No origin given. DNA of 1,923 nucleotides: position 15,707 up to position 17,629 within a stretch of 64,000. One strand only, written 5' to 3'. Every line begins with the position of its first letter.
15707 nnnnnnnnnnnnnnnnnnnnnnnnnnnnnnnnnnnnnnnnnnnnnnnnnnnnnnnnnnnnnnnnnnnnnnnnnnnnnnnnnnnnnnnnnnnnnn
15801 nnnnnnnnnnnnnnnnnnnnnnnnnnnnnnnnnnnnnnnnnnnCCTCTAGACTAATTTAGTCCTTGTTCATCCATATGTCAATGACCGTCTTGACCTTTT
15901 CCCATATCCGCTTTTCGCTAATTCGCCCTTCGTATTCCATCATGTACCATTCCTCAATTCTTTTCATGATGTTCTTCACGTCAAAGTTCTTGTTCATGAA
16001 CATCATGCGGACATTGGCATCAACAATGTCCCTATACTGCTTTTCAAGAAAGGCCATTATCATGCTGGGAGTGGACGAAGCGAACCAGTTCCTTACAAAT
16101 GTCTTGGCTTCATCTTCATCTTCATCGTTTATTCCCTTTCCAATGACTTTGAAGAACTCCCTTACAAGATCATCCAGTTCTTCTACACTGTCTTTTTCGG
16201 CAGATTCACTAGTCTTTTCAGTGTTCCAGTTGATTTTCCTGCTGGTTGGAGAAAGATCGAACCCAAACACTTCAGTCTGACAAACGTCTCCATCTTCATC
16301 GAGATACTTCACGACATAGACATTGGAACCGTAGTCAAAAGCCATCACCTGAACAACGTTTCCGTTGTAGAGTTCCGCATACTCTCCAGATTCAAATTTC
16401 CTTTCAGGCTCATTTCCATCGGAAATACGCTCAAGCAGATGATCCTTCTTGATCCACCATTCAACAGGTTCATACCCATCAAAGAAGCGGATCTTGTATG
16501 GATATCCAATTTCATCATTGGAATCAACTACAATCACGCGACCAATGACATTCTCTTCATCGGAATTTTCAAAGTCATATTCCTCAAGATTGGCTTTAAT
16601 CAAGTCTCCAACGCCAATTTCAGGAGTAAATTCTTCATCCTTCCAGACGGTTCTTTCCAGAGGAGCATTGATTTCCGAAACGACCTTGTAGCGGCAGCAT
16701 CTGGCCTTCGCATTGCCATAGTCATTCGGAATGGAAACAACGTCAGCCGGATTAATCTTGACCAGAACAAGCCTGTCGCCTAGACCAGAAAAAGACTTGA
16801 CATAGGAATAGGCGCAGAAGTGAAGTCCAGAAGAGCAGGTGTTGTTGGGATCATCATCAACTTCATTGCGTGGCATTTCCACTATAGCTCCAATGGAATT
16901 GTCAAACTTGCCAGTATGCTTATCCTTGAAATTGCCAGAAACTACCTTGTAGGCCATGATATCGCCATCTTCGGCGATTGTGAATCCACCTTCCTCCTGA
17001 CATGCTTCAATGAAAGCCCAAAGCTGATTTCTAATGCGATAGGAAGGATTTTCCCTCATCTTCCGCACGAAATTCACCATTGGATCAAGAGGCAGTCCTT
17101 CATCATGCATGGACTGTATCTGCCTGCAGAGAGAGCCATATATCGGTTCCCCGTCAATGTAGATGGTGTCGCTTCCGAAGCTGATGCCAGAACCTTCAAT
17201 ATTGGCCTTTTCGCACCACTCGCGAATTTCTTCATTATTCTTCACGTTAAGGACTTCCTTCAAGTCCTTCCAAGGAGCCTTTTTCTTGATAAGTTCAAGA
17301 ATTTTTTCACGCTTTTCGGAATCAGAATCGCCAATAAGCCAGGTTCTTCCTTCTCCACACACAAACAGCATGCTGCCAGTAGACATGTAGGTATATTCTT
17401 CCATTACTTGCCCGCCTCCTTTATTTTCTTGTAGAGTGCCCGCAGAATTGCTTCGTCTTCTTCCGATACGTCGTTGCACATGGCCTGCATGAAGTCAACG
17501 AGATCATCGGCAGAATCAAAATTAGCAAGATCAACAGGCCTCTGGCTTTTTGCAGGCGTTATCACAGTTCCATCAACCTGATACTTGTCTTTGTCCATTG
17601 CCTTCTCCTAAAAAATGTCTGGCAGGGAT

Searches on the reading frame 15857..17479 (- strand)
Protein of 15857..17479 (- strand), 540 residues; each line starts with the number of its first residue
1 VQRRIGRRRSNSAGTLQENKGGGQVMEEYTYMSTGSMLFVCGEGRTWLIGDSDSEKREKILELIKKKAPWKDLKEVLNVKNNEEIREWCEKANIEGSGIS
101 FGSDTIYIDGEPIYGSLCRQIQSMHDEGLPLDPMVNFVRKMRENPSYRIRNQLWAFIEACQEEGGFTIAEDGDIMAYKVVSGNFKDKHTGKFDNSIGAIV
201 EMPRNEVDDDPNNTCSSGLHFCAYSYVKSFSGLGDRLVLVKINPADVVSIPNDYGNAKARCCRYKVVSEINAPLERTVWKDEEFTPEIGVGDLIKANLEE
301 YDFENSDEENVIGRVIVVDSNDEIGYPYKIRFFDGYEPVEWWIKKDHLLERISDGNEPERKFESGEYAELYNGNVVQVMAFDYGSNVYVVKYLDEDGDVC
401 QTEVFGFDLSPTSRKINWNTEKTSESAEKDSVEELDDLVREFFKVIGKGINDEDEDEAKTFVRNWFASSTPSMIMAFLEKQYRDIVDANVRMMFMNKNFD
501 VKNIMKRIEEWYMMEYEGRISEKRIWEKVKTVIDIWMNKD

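Call 23: search_protein_families(library=phrogs, proteins=[window:15857-17479:-], max_evalue=0.00001)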
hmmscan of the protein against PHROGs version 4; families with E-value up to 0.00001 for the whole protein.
window:15857-17479:- (540 aa): 5 families
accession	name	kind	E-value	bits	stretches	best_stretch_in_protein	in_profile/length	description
phrog_609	-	lysis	5.7e-63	214.3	1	21-276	809-1050/1055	RIIB lysis inhibitor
phrog_36818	-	lysis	3.8e-46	157.7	1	134-271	10-146/163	RIIB lysis inhibitor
phrog_3803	-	lysis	2.6e-43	150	1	53-272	302-514/530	RIIB lysis inhibitor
phrog_11221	-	lysis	2.3e-38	133.7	1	54-271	31-238/543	RIIB lysis inhibitor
phrog_2886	-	lysis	2.6e-28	100.3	1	163-297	222-359/552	RIIB lysis inhibitor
